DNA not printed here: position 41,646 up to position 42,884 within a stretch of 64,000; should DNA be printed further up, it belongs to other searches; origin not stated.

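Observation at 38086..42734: Compact operon pairing a private fatty-acid elongation module with two lipid glycosyltransferases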

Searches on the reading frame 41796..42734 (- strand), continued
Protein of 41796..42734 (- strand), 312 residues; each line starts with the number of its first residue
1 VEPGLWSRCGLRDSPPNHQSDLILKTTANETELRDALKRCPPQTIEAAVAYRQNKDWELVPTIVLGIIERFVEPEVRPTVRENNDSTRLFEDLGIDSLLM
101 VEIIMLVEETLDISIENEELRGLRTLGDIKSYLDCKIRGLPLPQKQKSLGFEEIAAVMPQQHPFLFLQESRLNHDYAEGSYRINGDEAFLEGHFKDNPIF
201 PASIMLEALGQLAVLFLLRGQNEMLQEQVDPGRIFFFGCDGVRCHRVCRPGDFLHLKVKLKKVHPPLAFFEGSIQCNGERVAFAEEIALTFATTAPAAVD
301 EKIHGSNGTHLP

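Call 22: search_protein_families(library=ncbifam, proteins=[L001:14552-15748:-, L083:16681-17877:-, L083:12320-13147:+, L004:2930-4105:-, L001:13473-14555:-], max_evalue=0.00001)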
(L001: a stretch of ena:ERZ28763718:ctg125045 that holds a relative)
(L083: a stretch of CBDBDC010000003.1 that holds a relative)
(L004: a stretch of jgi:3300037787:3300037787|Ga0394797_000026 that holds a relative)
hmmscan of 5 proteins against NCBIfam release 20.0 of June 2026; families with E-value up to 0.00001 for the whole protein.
L001:14552-15748:- (398 aa): 12 families
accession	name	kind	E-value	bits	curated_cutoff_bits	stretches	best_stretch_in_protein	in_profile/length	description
NF047600.1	SerpalmtaseCFB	equivalog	2.8e-107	358.8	640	1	30-393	24-387/395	serine palmitoyltransferase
TIGR01825.1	gly_Cac_T_rel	subfamily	3.5e-97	325.5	535.4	1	39-392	23-376/385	BioF/Kbl family PLP-dependent acyltransferase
TIGR00858.1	bioF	equivalog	1.2e-95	320.4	426.45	1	38-391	10-364/365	8-amino-7-oxononanoate synthase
NF047599.1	SerpalmtaseBetaP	equivalog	1e-93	314.1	500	1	28-393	21-388/394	serine palmitoyltransferase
NF005394.0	PRK06939.1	equivalog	1e-84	284.6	460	1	42-392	34-388/397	glycine C-acetyltransferase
NF047603.1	SerpalmtaseAlphaP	equivalog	6e-77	259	670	1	46-389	42-387/399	serine palmitoyltransferase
TIGR01822.1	2am3keto_CoA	equivalog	4.4e-71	239.9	493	1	44-392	32-384/393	glycine C-acetyltransferase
NF005526.0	PRK07179.1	equivalog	1.1e-64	218.5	428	1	49-392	54-393/407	alpha-hydroxyketone-type quorum-sensing autoinducer synthase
TIGR01821.1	5aminolev_synth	equivalog_domain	2.3e-63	214.4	338.55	1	48-392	44-391/402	5-aminolevulinate synthase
NF005697.0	PRK07505.1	subfamily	5.5e-38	130.6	342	1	47-391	46-395/405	hypothetical protein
NF004608.1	PRK05937.1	equivalog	1.2e-27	96.7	399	1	57-384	10-335/366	8-amino-7-oxononanoate synthase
NF006368.0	PRK08593.1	equivalog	6.4e-06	25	570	0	165-314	194-342/448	aspartate aminotransferase family protein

L083:16681-17877:- (398 aa): 12 families
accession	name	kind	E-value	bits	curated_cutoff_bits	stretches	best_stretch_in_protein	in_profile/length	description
NF047600.1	SerpalmtaseCFB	equivalog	3.2e-113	378.4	640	1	31-397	25-391/395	serine palmitoyltransferase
TIGR01825.1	gly_Cac_T_rel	subfamily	1.2e-105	353.4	535.4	1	34-396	18-380/385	BioF/Kbl family PLP-dependent acyltransferase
NF047599.1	SerpalmtaseBetaP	equivalog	4.5e-102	341.7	500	1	41-395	35-390/394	serine palmitoyltransferase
TIGR00858.1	bioF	equivalog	8e-97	324.2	426.45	1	35-390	7-363/365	8-amino-7-oxononanoate synthase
NF005394.0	PRK06939.1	equivalog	2.8e-92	309.5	460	1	34-396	26-392/397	glycine C-acetyltransferase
NF047603.1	SerpalmtaseAlphaP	equivalog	9.1e-81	271.5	670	1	40-388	36-386/399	serine palmitoyltransferase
TIGR01822.1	2am3keto_CoA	equivalog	1.1e-75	255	493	1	36-393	24-385/393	glycine C-acetyltransferase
TIGR01821.1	5aminolev_synth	equivalog_domain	2.1e-67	227.8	338.55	1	48-396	44-395/402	5-aminolevulinate synthase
NF005526.0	PRK07179.1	equivalog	9.1e-65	218.8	428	1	46-395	51-396/407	alpha-hydroxyketone-type quorum-sensing autoinducer synthase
NF005697.0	PRK07505.1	subfamily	1.3e-40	139.3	342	1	43-392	42-396/405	hypothetical protein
NF004608.1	PRK05937.1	equivalog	5e-26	91.4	399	1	84-387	44-338/366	8-amino-7-oxononanoate synthase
NF041364.1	GntC_guanitoxin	equivalog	6.5e-07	28.6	415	1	197-374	155-338/356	guanitoxin biosynthesis PLP-dependent (S)-gamma-hydroxy-L-arginine cyclodehydratase GntC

L083:12320-13147:+ (275 aa): 167 families (the best 25 are shown)
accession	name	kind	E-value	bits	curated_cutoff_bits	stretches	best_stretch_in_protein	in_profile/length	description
NF006114.0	PRK08263.1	subfamily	9.6e-30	103.8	290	1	7-230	4-228/280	short chain dehydrogenase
NF004196.0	PRK05650.1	equivalog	2e-28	99.3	297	1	8-200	4-200/272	SDR family oxidoreductase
NF005065.0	PRK06482.1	equivalog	8.3e-28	97.5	291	1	7-190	3-187/276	SDR family oxidoreductase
NF004823.0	PRK06179.1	subfamily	1.2e-27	97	310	1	5-263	4-258/271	oxidoreductase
NF005594.0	PRK07326.1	equivalog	1.7e-27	96.5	271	1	3-194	3-196/237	SDR family oxidoreductase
NF004284.0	PRK05693.1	equivalog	2.1e-27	96.4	326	1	8-274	3-270/274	SDR family oxidoreductase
NF004826.0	PRK06182.1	subfamily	3.6e-27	95.3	305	1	6-217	4-213/274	oxidoreductase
NF004824.0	PRK06180.1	subfamily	1.1e-25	90.4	298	1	6-189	4-188/279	oxidoreductase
NF049977.1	KDhSphingRedKdsR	equivalog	3.3e-24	85.7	400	1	7-235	4-230/267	3-ketodihydrosphingosine reductase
NF006565.0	PRK09072.1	equivalog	2.4e-21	76.5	238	1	7-192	6-192/265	SDR family oxidoreductase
NF009466.0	PRK12826.1-2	subfamily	4.5e-21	75.4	222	1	7-189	4-192/248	3-oxoacyl-ACP reductase FabG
NF005806.0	PRK07666.1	equivalog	1.9e-20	73.2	286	1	7-187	8-192/239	3-ketoacyl-ACP reductase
NF005893.0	PRK07856.1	equivalog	2.8e-20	72.7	255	1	6-195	9-193/255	SDR family oxidoreductase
NF005881.0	PRK07832.1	equivalog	4.5e-20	72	296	1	6-190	9-199/287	SDR family oxidoreductase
NF004198.0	PRK05653.1-3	equivalog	5.2e-20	72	296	1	3-192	4-197/248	3-oxoacyl-ACP reductase FabG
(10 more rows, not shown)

L004:2930-4105:- (391 aa): 69 families (the best 25 are shown)
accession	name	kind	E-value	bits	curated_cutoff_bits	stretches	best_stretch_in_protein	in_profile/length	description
NF005816.0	PRK07682.1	equivalog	2e-148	494.1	620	1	7-388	6-387/390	aminotransferase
NF005817.0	PRK07683.1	equivalog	1.1e-114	383.2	575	1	5-385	3-382/387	aminotransferase A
NF041364.1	GntC_guanitoxin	equivalog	1.2e-97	327.1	415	1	33-383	1-356/356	guanitoxin biosynthesis PLP-dependent (S)-gamma-hydroxy-L-arginine cyclodehydratase GntC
NF041091.1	asp_aminotase_Arch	equivalog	5.1e-95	318.5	550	1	27-384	24-375/376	aspartate aminotransferase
NF005588.0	PRK07309.1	equivalog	2.3e-94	316.5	576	1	7-385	7-387/391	pyridoxal phosphate-dependent aminotransferase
NF004975.0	PRK06348.1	equivalog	3.3e-89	299.5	549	1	7-382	6-381/384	pyridoxal phosphate-dependent aminotransferase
NF005855.0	PRK07777.1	equivalog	7.2e-88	295.5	553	1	30-383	28-387/391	pyridoxal phosphate-dependent aminotransferase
NF006229.0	PRK08361.1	equivalog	1.9e-87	293.8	624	1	6-384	9-388/391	aspartate aminotransferase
TIGR03540.1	DapC_direct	equivalog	8.8e-82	275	593.25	1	31-382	30-382/383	LL-diaminopimelate aminotransferase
NF004770.0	PRK06108.1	subfamily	3.9e-81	272.9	422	1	7-385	13-393/396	pyridoxal phosphate-dependent aminotransferase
NF006488.0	PRK08912.1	equivalog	8.8e-80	268.5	498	1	28-384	24-384/387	aminotransferase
NF006756.0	PRK09276.1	subfamily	9.9e-80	268.3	507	1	30-382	31-384/387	LL-diaminopimelate aminotransferase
NF004769.0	PRK06107.1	equivalog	5.7e-76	255.8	617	1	31-385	34-399/402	aspartate transaminase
NF006514.0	PRK08960.1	equivalog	6.8e-71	239.1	554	1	30-384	32-385/388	pyridoxal phosphate-dependent aminotransferase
NF005601.0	PRK07337.1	equivalog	8.5e-71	239.1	496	1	27-384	32-392/394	pyridoxal phosphate-dependent aminotransferase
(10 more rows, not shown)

L001:13473-14555:- (360 aa): 5 families
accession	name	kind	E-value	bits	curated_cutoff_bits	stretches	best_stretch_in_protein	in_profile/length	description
TIGR02195.1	heptsyl_trn_II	equivalog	3.5e-21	75.7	134.6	1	17-351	3-336/339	lipopolysaccharide heptosyltransferase II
TIGR02201.1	heptsyl_trn_III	equivalog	2e-16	60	170.2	1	17-316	3-303/344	putative lipopolysaccharide heptosyltransferase III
NF007742.0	PRK10422.1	equivalog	8.1e-13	47.9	467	1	12-312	4-301/352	lipopolysaccharide core heptosyltransferase RfaQ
NF008162.0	PRK10916.1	equivalog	2.8e-12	46.5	569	1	201-300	194-292/348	ADP-heptose--LPS heptosyltransferase RfaF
TIGR02193.1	heptsyl_trn_I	equivalog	2.6e-10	40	185.3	0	193-297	186-283/320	lipopolysaccharide heptosyltransferase I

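Call 26: find_encoding_contigs(protein=P0005, flank=10000, max_places=1)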
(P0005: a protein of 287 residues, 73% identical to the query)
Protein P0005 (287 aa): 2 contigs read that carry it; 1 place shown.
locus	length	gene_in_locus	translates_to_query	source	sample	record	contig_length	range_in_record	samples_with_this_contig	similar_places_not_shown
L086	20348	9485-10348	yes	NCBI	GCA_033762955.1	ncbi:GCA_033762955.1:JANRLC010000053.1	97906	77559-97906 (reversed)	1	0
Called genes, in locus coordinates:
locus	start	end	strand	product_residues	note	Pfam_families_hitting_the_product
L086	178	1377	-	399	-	PF13439:Glyco_transf_4, PF13579:Glyco_trans_4_4, PF08323:Glyco_transf_5, PF20706:GT4-conflict, PF00534:Glycos_transf_1, PF13692:Glyco_trans_1_4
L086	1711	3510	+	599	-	PF07690:MFS_1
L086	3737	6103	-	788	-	PF02901:PFL-like, PF01228:Gly_radical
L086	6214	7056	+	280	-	PF00165:HTH_AraC (faint), PF02311:AraC_binding, PF12833:HTH_18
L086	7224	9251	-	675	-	PF22745:Nlig-Ia, PF01653:DNA_ligase_aden, PF03120:OB_DNA_ligase, PF03119:DNA_ligase_ZBD, PF00633:HHH (faint), PF12826:HHH_2, PF14520:HHH_5 (weak), PF00533:BRCT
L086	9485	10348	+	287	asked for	PF00550:PP-binding (weak), PF07977:FabA, PF22818:ApeI-like (faint)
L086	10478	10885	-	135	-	-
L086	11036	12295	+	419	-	PF00109:ketoacyl-synt, PF02801:Ketoacyl-synt_C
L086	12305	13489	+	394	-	PF04101:Glyco_tran_28_C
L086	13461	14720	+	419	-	PF13579:Glyco_trans_4_4, PF13439:Glyco_transf_4, PF00534:Glycos_transf_1, PF13692:Glyco_trans_1_4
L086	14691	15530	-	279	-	PF01061:ABC2_membrane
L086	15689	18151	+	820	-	PF08206:OB_RNB (weak), PF17876:CSD2, PF00773:RNB, PF00575:S1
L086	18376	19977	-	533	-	PF00682:HMGL-like, PF22617:HCS_D2, PF08502:LeuA_dimer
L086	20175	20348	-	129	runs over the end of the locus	PF09723:Zn_ribbon_8, PF24441:DUF7560 (faint)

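Call 27: find_encoding_contigs(protein=P0002, flank=10000, max_places=1)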
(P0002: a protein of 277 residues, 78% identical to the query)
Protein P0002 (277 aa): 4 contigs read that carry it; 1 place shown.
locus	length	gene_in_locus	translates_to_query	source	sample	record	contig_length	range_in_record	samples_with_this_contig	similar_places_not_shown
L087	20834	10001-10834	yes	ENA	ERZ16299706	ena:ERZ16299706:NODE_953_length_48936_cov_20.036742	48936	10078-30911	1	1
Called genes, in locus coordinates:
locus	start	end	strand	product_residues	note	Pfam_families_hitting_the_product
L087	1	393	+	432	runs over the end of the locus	PF03773:ArsP_1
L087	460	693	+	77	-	PF13192:Thioredoxin_3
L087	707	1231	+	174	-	-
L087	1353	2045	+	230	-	PF13386:DsbD_2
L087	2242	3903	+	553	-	PF13229:Beta_helix (faint)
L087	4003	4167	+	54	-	-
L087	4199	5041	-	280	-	PF00378:ECH_1, PF16113:ECH_2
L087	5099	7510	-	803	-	PF03924:CHASE, PF00512:HisKA, PF02518:HATPase_c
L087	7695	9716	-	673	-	PF22745:Nlig-Ia, PF01653:DNA_ligase_aden, PF03120:OB_DNA_ligase, PF03119:DNA_ligase_ZBD, PF12826:HHH_2, PF14520:HHH_5 (weak), PF00533:BRCT, PF12738:PTCB-BRCT (weak), +1 more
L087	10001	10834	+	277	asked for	PF00550:PP-binding (weak), PF07977:FabA, PF22818:ApeI-like (faint)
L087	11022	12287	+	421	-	PF00109:ketoacyl-synt, PF02801:Ketoacyl-synt_C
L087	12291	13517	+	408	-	PF06925:MGDG_synth (faint)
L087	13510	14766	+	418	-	PF13579:Glyco_trans_4_4 (weak), PF13439:Glyco_transf_4 (weak), PF00534:Glycos_transf_1, PF13692:Glyco_trans_1_4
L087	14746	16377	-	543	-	PF13191:AAA_16 (faint), PF00493:MCM (weak), PF00004:AAA, PF07724:AAA_2, PF10431:ClpB_D2-small (faint)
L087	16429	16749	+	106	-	PF18291:HU-HIG, PF00216:Bac_DNA_binding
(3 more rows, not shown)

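Call 30: search_protein_families(library=pfam, proteins=[L006:4307-5494:+, L006:6721-7719:-, L064:1453-2547:-, L064:4860-5729:+, L064:4812-5624:-, L064:7014-8963:+, L064:9060-10343:+, L064:10359-11237:+, L064:11247-12086:+, L064:406-1611:+], max_evalue=0.001)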
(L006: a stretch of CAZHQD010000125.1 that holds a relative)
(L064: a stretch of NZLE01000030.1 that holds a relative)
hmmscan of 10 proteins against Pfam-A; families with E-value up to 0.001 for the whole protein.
L006:4307-5494:+ (395 aa): 3 families
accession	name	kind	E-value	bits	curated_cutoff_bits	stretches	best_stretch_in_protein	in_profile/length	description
PF00155.27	Aminotran_1_2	-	2.1e-43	149.3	19.7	1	50-389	3-360/361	Aminotransferase class I and II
PF01053.26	Cys_Met_Meta_PP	-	2.2e-05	23.6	27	1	95-260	54-210/381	Cys/Met metabolism PLP-dependent enzyme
PF01276.26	OKR_DC_1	-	0.00014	21.2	27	1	120-154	94-128/417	Orn/Lys/Arg decarboxylase, major domain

L006:6721-7719:- (332 aa): 1 family
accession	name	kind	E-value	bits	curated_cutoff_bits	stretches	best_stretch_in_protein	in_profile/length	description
PF03741.22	TerC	-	1.2e-51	175.4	27.8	1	91-294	1-177/178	Integral membrane protein TerC family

L064:1453-2547:- (364 aa): 1 family
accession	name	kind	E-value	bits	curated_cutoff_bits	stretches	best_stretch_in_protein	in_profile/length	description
PF00579.31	tRNA-synt_1b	-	2.3e-71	241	21.1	1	11-313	5-291/292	tRNA synthetases class I (W and Y)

L064:4860-5729:+ (289 aa): 5 families
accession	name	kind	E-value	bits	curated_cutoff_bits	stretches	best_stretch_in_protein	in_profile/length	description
PF00535.33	Glycos_transf_2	-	1.5e-24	87.3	23.3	1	7-155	1-143/168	Glycosyl transferase family 2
PF13641.12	Glyco_tranf_2_3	-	1.1e-16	61.9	27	1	4-221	1-216/230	Glycosyltransferase like family 2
PF10111.15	Glyco_tranf_2_2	-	7.6e-10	39.2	27.3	1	35-111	29-109/276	Glycosyltransferase like family 2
PF13712.12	Glyco_tranf_2_5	-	3.9e-07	30.5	27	1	62-212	32-183/210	Glycosyltransferase like family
PF13506.12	Glyco_transf_21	-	7.5e-07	29.2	21.7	1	74-219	18-157/174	Glycosyl transferase family 21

L064:4812-5624:- (270 aa): 0 families

L064:7014-8963:+ (649 aa): 0 families

L064:9060-10343:+ (427 aa): 0 families

L064:10359-11237:+ (292 aa): 0 families

L064:11247-12086:+ (279 aa): 0 families

L064:406-1611:+ (401 aa): 0 families

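Call 31: find_homologous_proteins(query=L006:4307-5494:+, max_evalue=1e-40)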
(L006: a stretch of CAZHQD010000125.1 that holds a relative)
Query L006:4307-5494:+ (395 aa): 4553 proteins with E <= 1e-40 among 8000 candidates; the best 120 are listed.
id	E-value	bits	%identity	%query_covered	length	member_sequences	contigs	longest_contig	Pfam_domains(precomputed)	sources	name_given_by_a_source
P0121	1.4e-264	895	99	100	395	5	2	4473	PF00155.28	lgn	-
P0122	9.5e-215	731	93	87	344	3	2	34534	PF00155.28,PF01053.27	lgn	-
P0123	3.6e-204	696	74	100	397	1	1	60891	PF00155.28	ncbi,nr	ncbi:MAG: pyridoxal phosphate-dependent aminotransferase family protein [Verrucomicrobiota bacterium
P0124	1.2e-193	661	71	98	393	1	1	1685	PF00155.28,PF01053.27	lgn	-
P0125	1.2e-188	645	72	96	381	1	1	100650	PF00155.28,PF01053.27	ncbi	-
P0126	1.2e-180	619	68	98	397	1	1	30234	PF00155.28,PF01276.27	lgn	-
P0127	7.5e-177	606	66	97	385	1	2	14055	PF00155.28,PF00266.26,PF01212.28,PF01053.27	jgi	-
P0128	2.0e-176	605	66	98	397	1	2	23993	PF00155.28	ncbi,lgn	-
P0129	8.4e-176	603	67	98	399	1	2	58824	PF00155.28,PF01212.28,PF01053.27,PF01041.24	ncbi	-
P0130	9.3e-175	599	64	100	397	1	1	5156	PF00155.28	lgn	-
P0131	1.2e-174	599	66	98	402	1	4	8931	PF00155.28,PF00266.26,PF01212.28,PF01053.27,PF01276.27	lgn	-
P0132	1.8e-174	598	65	98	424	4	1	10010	PF00155.28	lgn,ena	-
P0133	3.6e-174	597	65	98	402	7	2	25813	PF00155.28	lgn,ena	-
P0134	4.9e-174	597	64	99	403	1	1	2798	PF00155.28,PF01212.28,PF01053.27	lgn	-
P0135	5.7e-174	597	65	98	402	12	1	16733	PF00155.28,PF00266.26,PF01212.28,PF01053.27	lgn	-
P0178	1.0e-167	576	62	98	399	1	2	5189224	PF00155.28,PF01212.28,PF01053.27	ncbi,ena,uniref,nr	ncbi:aminotransferase class I/II-fold pyridoxal phosphate-dependent enzyme [Puniceicoccus vermicola]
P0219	9.4e-165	566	61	98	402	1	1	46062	PF00155.28,PF01276.27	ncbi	ncbi:MAG: aminotransferase class I/II-fold pyridoxal phosphate-dependent enzyme [Oceanipulchritudo s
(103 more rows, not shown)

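Call 32: find_encoding_contigs(protein=P0178, flank=10000, max_places=1)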
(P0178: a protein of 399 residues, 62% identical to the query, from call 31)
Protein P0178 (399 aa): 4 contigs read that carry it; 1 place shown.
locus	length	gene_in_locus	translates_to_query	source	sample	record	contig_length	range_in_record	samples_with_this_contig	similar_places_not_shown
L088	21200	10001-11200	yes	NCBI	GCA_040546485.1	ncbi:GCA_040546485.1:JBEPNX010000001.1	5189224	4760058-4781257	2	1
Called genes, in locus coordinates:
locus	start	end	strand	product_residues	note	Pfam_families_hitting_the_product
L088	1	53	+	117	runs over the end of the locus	PF00589:Phage_integrase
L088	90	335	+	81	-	PF00589:Phage_integrase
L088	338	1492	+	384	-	PF14319:Zn_Tnp_IS91, PF04986:Y2_Tnp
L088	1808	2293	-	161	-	PF14106:DUF4279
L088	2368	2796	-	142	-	-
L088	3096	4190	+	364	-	PF02371:Transposase_20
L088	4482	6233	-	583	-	PF01935:DUF87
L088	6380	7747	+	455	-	PF13495:Phage_int_SAM_4, PF00589:Phage_integrase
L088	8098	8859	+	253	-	PF04079:SMC_ScpB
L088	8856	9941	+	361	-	PF01817:CM_2, PF00800:PDT, PF01842:ACT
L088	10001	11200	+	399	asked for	PF00155:Aminotran_1_2, PF01053:Cys_Met_Meta_PP (weak), PF01212:Beta_elim_lyase (weak)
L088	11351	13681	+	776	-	PF07244:POTRA (weak), PF08478:POTRA_1 (faint), PF07244:POTRA, PF08479:POTRA_2 (faint), PF07244:POTRA, PF01103:Omp85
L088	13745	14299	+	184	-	PF03938:OmpH, PF22638:FlgK_D1 (weak)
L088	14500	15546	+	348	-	PF04613:LpxD, PF25084:LbH_EIF2B (faint), PF25087:GMPPB_C, PF14602:Hexapep_2 (faint), PF00132:Hexapep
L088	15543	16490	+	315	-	PF13793:Pribosyltran_N, PF00156:Pribosyltran, PF14572:Pribosyl_synth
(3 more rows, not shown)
